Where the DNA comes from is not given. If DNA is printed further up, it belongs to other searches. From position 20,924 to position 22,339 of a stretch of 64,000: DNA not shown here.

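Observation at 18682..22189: Tandem triplet of lipoproteins, each with a short collagen-like Gly-X-Y stalk and a DOMON/EB_dh-like domain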

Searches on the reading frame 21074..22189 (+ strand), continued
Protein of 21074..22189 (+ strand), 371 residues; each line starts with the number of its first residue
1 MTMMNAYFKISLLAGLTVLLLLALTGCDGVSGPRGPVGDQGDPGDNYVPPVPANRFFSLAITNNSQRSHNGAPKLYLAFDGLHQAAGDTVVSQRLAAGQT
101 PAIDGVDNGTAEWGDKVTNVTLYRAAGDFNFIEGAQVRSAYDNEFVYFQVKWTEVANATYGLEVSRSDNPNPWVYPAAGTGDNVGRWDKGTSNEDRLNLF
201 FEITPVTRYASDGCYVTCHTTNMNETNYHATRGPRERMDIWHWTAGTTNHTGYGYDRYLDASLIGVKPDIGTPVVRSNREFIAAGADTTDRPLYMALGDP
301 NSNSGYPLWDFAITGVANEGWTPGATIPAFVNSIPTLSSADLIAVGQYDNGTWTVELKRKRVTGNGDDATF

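Call 46: find_encoding_contigs(protein=P0071, flank=8000, max_places=1)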
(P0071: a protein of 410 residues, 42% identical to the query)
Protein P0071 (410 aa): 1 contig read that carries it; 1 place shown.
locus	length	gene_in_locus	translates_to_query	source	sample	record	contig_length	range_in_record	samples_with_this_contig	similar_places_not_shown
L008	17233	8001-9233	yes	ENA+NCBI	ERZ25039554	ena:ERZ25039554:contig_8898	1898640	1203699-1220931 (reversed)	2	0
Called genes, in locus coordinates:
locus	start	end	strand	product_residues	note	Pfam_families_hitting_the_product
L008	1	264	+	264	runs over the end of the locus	-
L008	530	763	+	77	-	-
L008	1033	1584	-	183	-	-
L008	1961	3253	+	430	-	PF01979:Amidohydro_1, PF07969:Amidohydro_3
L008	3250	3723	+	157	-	PF04390:LptE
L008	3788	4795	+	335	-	-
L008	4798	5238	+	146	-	-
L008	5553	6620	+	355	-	PF09459:EB_dh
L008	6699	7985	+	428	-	PF09459:EB_dh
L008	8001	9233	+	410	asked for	PF09459:EB_dh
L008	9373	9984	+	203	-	PF13302:Acetyltransf_3, PF13420:Acetyltransf_4, PF00583:Acetyltransf_1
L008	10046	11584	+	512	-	PF05362:Lon_C (weak), PF13541:ChlI, PF00493:MCM (faint), PF01078:Mg_chelatase, PF07728:AAA_5 (weak), PF13335:Mg_chelatase_C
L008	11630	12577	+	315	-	PF02588:YitT_membrane, PF10035:DUF2179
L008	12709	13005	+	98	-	PF08734:GYD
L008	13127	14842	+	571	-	PF00082:Peptidase_S8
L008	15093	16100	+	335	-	PF06089:Asparaginase_II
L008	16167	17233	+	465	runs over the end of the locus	PF01212:Beta_elim_lyase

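Call 47: find_encoding_contigs(protein=P0048, flank=8000, max_places=1)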
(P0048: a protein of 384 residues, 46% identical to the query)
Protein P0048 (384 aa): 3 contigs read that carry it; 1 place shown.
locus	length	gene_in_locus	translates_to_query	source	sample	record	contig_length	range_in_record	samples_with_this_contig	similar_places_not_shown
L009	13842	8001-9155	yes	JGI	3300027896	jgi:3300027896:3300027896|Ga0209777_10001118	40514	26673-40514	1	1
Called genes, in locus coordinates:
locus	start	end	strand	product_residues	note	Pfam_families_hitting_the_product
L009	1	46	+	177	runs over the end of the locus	PF12867:DinB_2 (weak)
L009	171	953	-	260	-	PF00106:adh_short, PF01370:Epimerase (faint), PF08659:KR, PF13561:adh_short_C2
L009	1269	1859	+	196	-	-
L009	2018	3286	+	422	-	PF22039:HUTI_composite_bact (weak), PF01979:Amidohydro_1, PF07969:Amidohydro_3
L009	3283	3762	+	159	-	PF04390:LptE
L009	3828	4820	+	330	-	-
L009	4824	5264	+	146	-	-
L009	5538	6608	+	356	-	PF09459:EB_dh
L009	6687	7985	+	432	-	PF09459:EB_dh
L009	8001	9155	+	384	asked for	PF09459:EB_dh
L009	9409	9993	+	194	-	PF13302:Acetyltransf_3, PF13420:Acetyltransf_4, PF00583:Acetyltransf_1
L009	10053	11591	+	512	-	PF05362:Lon_C (weak), PF13541:ChlI, PF00493:MCM (faint), PF01078:Mg_chelatase, PF07728:AAA_5 (weak), PF13335:Mg_chelatase_C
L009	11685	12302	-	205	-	PF02535:Zip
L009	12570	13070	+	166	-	PF02001:DUF134, PF27353:MJ0401, PF09723:Zn_ribbon_8 (faint)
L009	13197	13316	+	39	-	-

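Call 48: find_encoding_contigs(protein=P0037, flank=8000, max_places=1)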
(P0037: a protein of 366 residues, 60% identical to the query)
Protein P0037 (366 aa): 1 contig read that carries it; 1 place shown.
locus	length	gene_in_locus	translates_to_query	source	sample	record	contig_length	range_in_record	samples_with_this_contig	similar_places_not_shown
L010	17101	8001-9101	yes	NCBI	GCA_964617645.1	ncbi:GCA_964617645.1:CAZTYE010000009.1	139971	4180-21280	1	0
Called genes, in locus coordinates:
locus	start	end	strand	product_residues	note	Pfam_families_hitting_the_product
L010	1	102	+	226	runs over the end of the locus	PF00753:Lactamase_B, PF13483:Lactamase_B_3, PF12706:Lactamase_B_2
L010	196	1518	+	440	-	PF05977:MFS_3, PF07690:MFS_1, PF13347:MFS_2 (weak), PF07690:MFS_1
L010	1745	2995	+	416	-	PF01979:Amidohydro_1, PF07969:Amidohydro_3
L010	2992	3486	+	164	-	PF04390:LptE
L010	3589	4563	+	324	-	PF13505:OMP_b-brl (weak)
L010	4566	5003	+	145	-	-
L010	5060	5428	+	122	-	PF00581:Rhodanese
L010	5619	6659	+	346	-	PF09459:EB_dh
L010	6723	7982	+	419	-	PF09459:EB_dh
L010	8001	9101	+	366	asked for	PF09459:EB_dh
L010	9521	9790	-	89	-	-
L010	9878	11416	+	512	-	PF05362:Lon_C (weak), PF13541:ChlI, PF00493:MCM (faint), PF01078:Mg_chelatase, PF07728:AAA_5 (weak), PF13335:Mg_chelatase_C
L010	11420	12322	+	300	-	-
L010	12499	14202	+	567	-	PF00082:Peptidase_S8, PF13860:FlgD_ig (weak)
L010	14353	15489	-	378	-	PF01656:CbiA, PF09140:MipZ (weak), PF10609:ParA, PF13614:AAA_31, PF06155:GBBH-like_N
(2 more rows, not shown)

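Call 51: find_related_loci(query=A6, collection=genome_contigs, flank=6000)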
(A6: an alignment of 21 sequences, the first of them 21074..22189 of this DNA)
Query A6 (371 aa) in genome_contigs; peptide patterns used: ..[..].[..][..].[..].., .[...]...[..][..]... (x = any residue, [..] = any of these).
126 stretches matched a pattern; 29 encode a relative of the query (tblastn E <= 1e-3); 27 distinct loci.
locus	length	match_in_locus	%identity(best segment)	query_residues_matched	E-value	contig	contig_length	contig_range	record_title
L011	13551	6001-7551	72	4-371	0e+0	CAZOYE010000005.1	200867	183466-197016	MAG TPA_asm: uncultured Ignavibacteria bacterium isolate SRP323723_co1_129 genome assembly, contig: NODE_42_length_20086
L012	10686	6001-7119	71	4-371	0e+0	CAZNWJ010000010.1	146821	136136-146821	MAG TPA_asm: uncultured Ignavibacteria bacterium isolate binchicken_co16_17 genome assembly, contig: NODE_152_length_146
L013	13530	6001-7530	65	1-371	1e-159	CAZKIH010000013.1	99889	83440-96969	MAG TPA_asm: uncultured Ignavibacteria bacterium isolate SRP173033_co2_66 genome assembly, contig: NODE_66_length_99889_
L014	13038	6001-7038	67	27-371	1e-157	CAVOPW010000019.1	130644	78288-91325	MAG: uncultured bacterium isolate MFD00032.bin.2.168 genome assembly, contig: contig_86117, whole genome shotgun sequenc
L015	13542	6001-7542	65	3-371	1e-156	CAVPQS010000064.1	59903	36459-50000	MAG: uncultured bacterium isolate MFD10097.bin.1.9 genome assembly, contig: contig_2624, whole genome shotgun sequence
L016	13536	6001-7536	63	7-371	2e-155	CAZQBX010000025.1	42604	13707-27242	MAG TPA_asm: uncultured Ignavibacteria bacterium isolate binchicken_co16_313 genome assembly, contig: NODE_1482_length_4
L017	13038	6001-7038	65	27-371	7e-153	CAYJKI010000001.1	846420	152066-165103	MAG TPA_asm: uncultured Ignavibacteria bacterium isolate ERP124720_co1_89 genome assembly, contig: NODE_7_length_846420_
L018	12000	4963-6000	65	27-371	1e-149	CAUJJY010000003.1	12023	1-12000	MAG: candidate division Zixibacteria bacterium isolate KLAP179 genome assembly, contig: KLAP179_438671, whole genome sho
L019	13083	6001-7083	59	10-371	4e-132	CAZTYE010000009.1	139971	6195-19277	MAG TPA_asm: uncultured Ignavibacteria bacterium isolate binchicken_co16_162 genome assembly, contig: NODE_174_length_13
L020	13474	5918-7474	57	24-371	8e-119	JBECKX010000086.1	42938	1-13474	MAG: Candidatus Zixiibacteriota bacterium isolate ETDI71 k127_3657562, whole genome shotgun sequence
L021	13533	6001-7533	68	26-371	2e-158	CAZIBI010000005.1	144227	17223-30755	MAG TPA_asm: uncultured Ignavibacteria bacterium isolate binchicken_co199_86 genome assembly, contig: NODE_143_length_14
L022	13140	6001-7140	52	1-371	5e-118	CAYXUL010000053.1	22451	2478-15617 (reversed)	MAG TPA_asm: uncultured Ignavibacteria bacterium isolate SRP214966_co3_82 genome assembly, contig: NODE_2939_length_2245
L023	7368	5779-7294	52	1-371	3e-111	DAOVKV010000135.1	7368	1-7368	MAG TPA_asm: bacterium isolate CSMAG_1428 CSMAG_1428_k141_1783198_length_7368_cov_24.3450, whole genome shotgun sequence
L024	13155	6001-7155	46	12-371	7e-108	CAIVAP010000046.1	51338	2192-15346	uncultured bacterium isolate AlinenSediments_bin-0053 genome assembly, contig: bin-0053:046/302, whole genome shotgun se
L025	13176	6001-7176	42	23-371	3e-93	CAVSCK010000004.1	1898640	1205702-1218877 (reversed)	MAG: uncultured bacterium isolate MFD05942.bin.1.428 genome assembly, contig: contig_8898, whole genome shotgun sequence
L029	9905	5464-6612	30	8-371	2e-40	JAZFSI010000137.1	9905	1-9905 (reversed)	MAG: Candidatus Neomarinimicrobiota bacterium isolate BS1bin.5 BS1bin.5_137, whole genome shotgun sequence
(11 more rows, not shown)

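Call 56: search_protein_families(library=ncbifam, proteins=[P0086, P0098, P0116, P0123, P0126, P0128, P0138, P0150, P0209, P0083], max_evalue=0.01)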
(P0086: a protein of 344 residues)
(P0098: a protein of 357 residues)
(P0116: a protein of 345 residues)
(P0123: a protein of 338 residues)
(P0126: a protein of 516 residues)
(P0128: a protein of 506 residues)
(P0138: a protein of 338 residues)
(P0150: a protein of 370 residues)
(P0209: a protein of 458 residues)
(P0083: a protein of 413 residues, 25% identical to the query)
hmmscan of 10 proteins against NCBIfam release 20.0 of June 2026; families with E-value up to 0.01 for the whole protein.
P0086 (344 aa): 0 families

P0098 (357 aa): 3 families
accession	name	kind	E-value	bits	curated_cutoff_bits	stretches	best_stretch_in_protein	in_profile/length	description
NF038330.1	adhesin_SclA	exception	0.0022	17.7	400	1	17-55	179-217/405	LPXTG-anchored collagen-like adhesin Scl1/SclA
NF038329.2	gly_rich_SclB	equivalog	0.006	15.6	325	1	18-56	271-309/442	LPXTG-anchored collagen-like adhesin Scl2/SclB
NF052675.1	XAC1346_fam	equivalog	0.0061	17.1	120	0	3-56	4-56/108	XAC1346 family secretion chaperone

P0116 (345 aa): 1 family
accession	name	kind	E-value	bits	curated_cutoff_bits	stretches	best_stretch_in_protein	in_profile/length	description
TIGR03477.1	DMSO_red_II_gam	subfamily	1e-06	28.2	169.85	1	91-164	4-85/206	DMSO reductase family type II enzyme, heme b subunit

P0123 (338 aa): 0 families

P0126 (516 aa): 6 families
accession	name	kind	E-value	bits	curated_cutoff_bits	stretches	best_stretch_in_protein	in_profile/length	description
NF038330.1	adhesin_SclA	exception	7.5e-09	35.7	400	1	13-67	210-264/405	LPXTG-anchored collagen-like adhesin Scl1/SclA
NF038329.2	gly_rich_SclB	equivalog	5.3e-06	25.6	325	1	13-59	153-199/442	LPXTG-anchored collagen-like adhesin Scl2/SclB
NF046116.1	adhesin_Lcl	equivalog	5.8e-05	21.8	500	1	13-58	123-168/431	collagen-like adhesin Lcl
NF045773.1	cytochro_C550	exception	0.0003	20.7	125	1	439-509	50-117/118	cytochrome c550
NF050122.1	bc1_QcrC_actin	exception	0.00046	19.6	200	1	436-511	134-211/253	cytochrome bc1 complex diheme cytochrome c subunit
NF045774.1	cytochro_C551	exception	0.00096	19.1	118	1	435-511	36-109/110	cytochrome c551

P0128 (506 aa): 4 families
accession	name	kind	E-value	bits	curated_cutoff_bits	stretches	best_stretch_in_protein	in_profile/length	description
NF050122.1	bc1_QcrC_actin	exception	0.0001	21.7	200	1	394-473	131-213/253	cytochrome bc1 complex diheme cytochrome c subunit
NF045930.1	Cytc6PetJCyano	equivalog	0.0036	17.2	135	0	387-472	20-106/110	cytochrome c6 PetJ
TIGR03872.1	cytochrome_MoxG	equivalog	0.0041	17.2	147.8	1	401-470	46-120/133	cytochrome c(L), periplasmic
NF038041.1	fim_Mfa1_fam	subfamily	0.0096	15.2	130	0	6-51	3-48/495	Mfa1 family fimbria major subunit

P0138 (338 aa): 0 families

P0150 (370 aa): 0 families

P0209 (458 aa): 4 families
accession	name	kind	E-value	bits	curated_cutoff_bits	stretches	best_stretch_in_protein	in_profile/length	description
NF046116.1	adhesin_Lcl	equivalog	1.5e-12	46.8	500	1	21-162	172-308/431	collagen-like adhesin Lcl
NF038329.2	gly_rich_SclB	equivalog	4e-11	42.5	325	1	23-86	117-180/442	LPXTG-anchored collagen-like adhesin Scl2/SclB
NF038330.1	adhesin_SclA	exception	8.7e-07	28.9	400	1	23-96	189-262/405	LPXTG-anchored collagen-like adhesin Scl1/SclA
TIGR03154.1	sulfolob_CbsA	equivalog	0.0081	15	468.4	0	337-382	344-391/465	cytochrome b558/566 subunit A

P0083 (413 aa): 1 family
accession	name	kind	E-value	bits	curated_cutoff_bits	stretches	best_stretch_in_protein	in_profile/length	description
TIGR03477.1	DMSO_red_II_gam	subfamily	0.0023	17.3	169.85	0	349-395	139-185/206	DMSO reductase family type II enzyme, heme b subunit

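Call 57: search_protein_families(library=pfam, proteins=[P0098, P0126, P0129, P0164, P0171, P0209, P0128, P0096, P0084, P0088], max_evalue=0.001)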
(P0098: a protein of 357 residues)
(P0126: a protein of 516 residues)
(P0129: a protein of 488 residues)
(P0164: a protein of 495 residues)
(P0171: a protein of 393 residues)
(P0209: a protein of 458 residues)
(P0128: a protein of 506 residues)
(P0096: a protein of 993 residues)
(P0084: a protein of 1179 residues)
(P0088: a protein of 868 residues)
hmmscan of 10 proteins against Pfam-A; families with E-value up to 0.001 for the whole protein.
P0098 (357 aa): 2 families
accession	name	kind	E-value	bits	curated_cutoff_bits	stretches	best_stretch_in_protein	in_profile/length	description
PF09459.16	EB_dh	-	4.5e-18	66.6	33.3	1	137-356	26-210/236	Ethylbenzene dehydrogenase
PF01391.23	Collagen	-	2.2e-06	27.8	27.2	1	18-54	7-43/60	Collagen triple helix repeat (20 copies)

P0126 (516 aa): 4 families
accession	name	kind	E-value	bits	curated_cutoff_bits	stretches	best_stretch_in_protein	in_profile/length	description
PF09459.16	EB_dh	-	7.2e-25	88.8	33.3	1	136-425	13-217/236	Ethylbenzene dehydrogenase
PF01391.23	Collagen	-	1.5e-09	37.9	27.2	1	13-59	4-50/60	Collagen triple helix repeat (20 copies)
PF13442.11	Cytochrome_CBB3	-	4.6e-07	30.5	27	1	437-508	2-68/68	Cytochrome C oxidase, cbb3-type, subunit III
PF00034.26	Cytochrom_C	-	5.9e-05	24.7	21.3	0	439-510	2-88/90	Cytochrome c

P0129 (488 aa): 4 families
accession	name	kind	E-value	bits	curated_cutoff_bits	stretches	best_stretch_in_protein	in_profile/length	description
PF09459.16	EB_dh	-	4e-20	73.3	33.3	1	111-392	2-213/236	Ethylbenzene dehydrogenase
PF01391.23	Collagen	-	4.7e-06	26.7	27.2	1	8-45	4-41/60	Collagen triple helix repeat (20 copies)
PF00034.26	Cytochrom_C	-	7.1e-05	24.5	21.3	1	409-483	1-89/90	Cytochrome c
PF13442.11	Cytochrome_CBB3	-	0.00041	21.1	27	0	408-480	2-68/68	Cytochrome C oxidase, cbb3-type, subunit III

P0164 (495 aa): 3 families
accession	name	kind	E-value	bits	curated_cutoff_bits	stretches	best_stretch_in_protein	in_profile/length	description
PF09459.16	EB_dh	-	4.6e-17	63.3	33.3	1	137-398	31-214/236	Ethylbenzene dehydrogenase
PF13442.11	Cytochrome_CBB3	-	7.6e-06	26.6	27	1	415-487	3-68/68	Cytochrome C oxidase, cbb3-type, subunit III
PF00034.26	Cytochrom_C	-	0.0001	23.9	21.3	1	416-489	2-88/90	Cytochrome c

P0171 (393 aa): 2 families
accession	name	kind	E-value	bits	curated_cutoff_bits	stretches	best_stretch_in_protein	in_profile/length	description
PF09459.16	EB_dh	-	1.2e-19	71.7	33.3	1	200-370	27-167/236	Ethylbenzene dehydrogenase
PF01391.23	Collagen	-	0.00027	21.1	27.2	1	24-55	6-58/60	Collagen triple helix repeat (20 copies)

P0209 (458 aa): 3 families
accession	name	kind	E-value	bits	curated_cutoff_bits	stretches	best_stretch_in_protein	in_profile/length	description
PF09459.16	EB_dh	-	5.6e-43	148.1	33.3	1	110-390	1-233/236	Ethylbenzene dehydrogenase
PF01391.23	Collagen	-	6.1e-08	32.8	27.2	1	23-81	1-59/60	Collagen triple helix repeat (20 copies)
PF06452.16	CBM9_1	-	1.7e-05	25.2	23.4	1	105-166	1-64/185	Carbohydrate family 9 binding domain-like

P0128 (506 aa): 2 families
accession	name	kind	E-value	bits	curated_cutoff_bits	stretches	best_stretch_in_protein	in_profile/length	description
PF09459.16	EB_dh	-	1.2e-26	94.7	33.3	1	95-382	2-214/236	Ethylbenzene dehydrogenase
PF13442.11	Cytochrome_CBB3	-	3.4e-07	30.9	27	1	401-468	5-68/68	Cytochrome C oxidase, cbb3-type, subunit III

P0096 (993 aa): 3 families
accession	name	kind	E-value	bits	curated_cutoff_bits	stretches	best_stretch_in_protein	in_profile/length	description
PF09459.16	EB_dh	-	2.8e-73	247.3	33.3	3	343-587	28-231/236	Ethylbenzene dehydrogenase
PF18962.6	Por_Secre_tail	-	4.5e-10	40.1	27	1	915-990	2-74/75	Secretion system C-terminal sorting domain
PF13585.12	CHU_C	-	0.00065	20.2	27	0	934-986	28-79/86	CHU_C Type IX secretion signal domain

P0084 (1179 aa): 3 families
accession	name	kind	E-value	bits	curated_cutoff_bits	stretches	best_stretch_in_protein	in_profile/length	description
PF09459.16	EB_dh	-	1.3e-78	264.7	33.3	5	173-404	21-208/236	Ethylbenzene dehydrogenase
PF22352.2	K319L-like_PKD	-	3.7e-14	52.9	27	1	991-1072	1-84/84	K319L-like, PKD domain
PF18911.6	PKD_4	-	0.00073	20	27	1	984-1047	1-61/85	PKD domain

P0088 (868 aa): 4 families
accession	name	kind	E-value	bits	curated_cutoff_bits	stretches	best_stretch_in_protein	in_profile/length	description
PF09459.16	EB_dh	-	5.9e-52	177.5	33.3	2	494-804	19-211/236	Ethylbenzene dehydrogenase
PF13442.11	Cytochrome_CBB3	-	7.8e-12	45.8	27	2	296-366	3-65/68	Cytochrome C oxidase, cbb3-type, subunit III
PF00034.26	Cytochrom_C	-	5.5e-11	44.1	21.3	2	303-342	8-48/90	Cytochrome c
PF00404.24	Dockerin_1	-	9.9e-05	22.9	22.9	1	810-866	1-57/57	Dockerin type I domain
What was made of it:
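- On Collagen-like triple-helix proteins (Pfam Collagen PF01391): Longer-stalked relatives do pass: P0098 27.8, P0126 37.9 and P0209 32.8 (call 57).
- Relatives carry 11-22 triplets that pass the Pfam Collagen threshold (P0098, P0126, P0209; call 57). Relatives carry a T9SS sorting domain, dockerin or PKD domains, which indicates surface exposure (call 57).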

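Call 61: find_homologous_proteins(query=P0126, max_evalue=1e-10)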
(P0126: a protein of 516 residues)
Query P0126 (516 aa): 39 proteins with E <= 1e-10 among 8000 candidates.
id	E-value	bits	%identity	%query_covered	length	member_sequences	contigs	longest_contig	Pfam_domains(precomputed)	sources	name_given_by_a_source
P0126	0.0e+0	1201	100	100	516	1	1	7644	PF01391.24,PF09459.17,PF13442.12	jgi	-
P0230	1.8e-233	794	66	100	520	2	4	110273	PF01391.24,PF09459.17,PF13442.12,PF00034.27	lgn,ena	-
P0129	1.3e-121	425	45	93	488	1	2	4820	PF01391.24,PF09459.17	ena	-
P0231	5.3e-108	380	46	87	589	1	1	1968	PF09459.17,PF18998.7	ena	-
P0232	6.5e-108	380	46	87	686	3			PF09459.17,PF18998.7,PF13442.12,PF00034.27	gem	-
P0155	4.4e-106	374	48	86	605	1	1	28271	PF09459.17,PF13442.12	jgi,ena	-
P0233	4.4e-105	371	45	88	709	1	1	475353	PF09459.17,PF18998.7,PF13442.12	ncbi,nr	ncbi:MAG: c-type cytochrome [Planctomycetes bacterium]|nr:c-type cytochrome [Planctomycetota bacteri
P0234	2.8e-103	365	45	88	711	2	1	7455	PF09459.17,PF18998.7,PF13442.12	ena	-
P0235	4.0e-103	364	46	87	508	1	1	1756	PF09459.17,PF13442.12,PF00034.27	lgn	-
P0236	4.9e-103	364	44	88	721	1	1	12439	PF09459.17,PF05345.19,PF13442.12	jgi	-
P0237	1.3e-102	362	44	87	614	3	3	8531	PF09459.17,PF13442.12,PF00034.27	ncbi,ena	-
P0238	7.7e-99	350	43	87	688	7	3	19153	PF09459.17,PF18998.7,PF13442.12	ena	-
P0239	2.4e-95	338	43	87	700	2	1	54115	PF09459.17,PF18998.7,PF13442.12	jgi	jgi:mono/diheme cytochrome c family protein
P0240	4.7e-95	337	41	87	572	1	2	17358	PF09459.17,PF13442.12,PF00034.27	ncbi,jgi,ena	-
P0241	1.1e-87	313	42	87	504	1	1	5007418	PF09459.17,PF00034.27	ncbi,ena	-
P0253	1.1e-78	283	38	87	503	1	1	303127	PF09459.17,PF00034.27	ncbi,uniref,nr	ncbi:ethylbenzene dehydrogenase-related protein [Motiliproteus sp. SC1-56]|uniref:ethylbenzene dehyd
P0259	2.3e-15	74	56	8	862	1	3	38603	PF01391.24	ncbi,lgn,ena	-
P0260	3.1e-12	64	32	24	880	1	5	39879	PF01391.24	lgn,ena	-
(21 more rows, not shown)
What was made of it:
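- Fusions Collagen-EB_dh-cytochrome c (P0126, P0129, P0164, P0230) and EB_dh with inserted cytochrome c (P0088) (calls 57, 61). NCBI names some relatives 'c-type cytochrome' (call 61). The family is repeatedly fused to cytochrome c domains (calls 57, 61).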

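Call 62: find_encoding_contigs(protein=P0230, flank=8000, max_places=1)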
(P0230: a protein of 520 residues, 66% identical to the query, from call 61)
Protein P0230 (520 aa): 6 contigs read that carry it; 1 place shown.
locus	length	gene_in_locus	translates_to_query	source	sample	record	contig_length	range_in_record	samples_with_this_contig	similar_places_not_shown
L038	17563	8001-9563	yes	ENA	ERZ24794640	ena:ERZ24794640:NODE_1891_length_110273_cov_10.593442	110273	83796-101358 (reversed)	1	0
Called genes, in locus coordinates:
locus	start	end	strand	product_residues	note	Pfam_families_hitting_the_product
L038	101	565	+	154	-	-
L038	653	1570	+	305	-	-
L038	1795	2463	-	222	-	-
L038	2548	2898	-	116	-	-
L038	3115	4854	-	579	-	PF12801:Fer4_5, PF13237:Fer4_10 (weak), PF13428:TPR_14 (faint), PF13414:TPR_11 (faint), PF13424:TPR_12 (faint), PF00515:TPR_1 (faint), PF13432:TPR_16 (weak), PF14559:TPR_19 (weak), +2 more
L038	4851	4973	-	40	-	-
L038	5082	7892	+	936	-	PF13191:AAA_16 (weak), PF13401:AAA_22 (weak), PF13424:TPR_12 (faint), PF07719:TPR_2 (faint), PF17874:TPR_MalT (weak)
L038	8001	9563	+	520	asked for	PF01391:Collagen, PF09459:EB_dh, PF00034:Cytochrom_C (faint), PF13442:Cytochrome_CBB3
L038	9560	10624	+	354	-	PF02412:TSP_3 (weak), PF01186:Lysyl_oxidase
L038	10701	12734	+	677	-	PF01839:FG-GAP (faint), PF13517:FG-GAP_3 (weak), PF07593:UnbV_ASPIC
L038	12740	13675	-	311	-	PF13646:HEAT_2 (weak)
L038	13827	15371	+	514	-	PF11617:Cu-binding_MopE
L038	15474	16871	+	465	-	PF00041:fn3 (weak)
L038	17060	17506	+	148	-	PF13640:2OG-FeII_Oxy_3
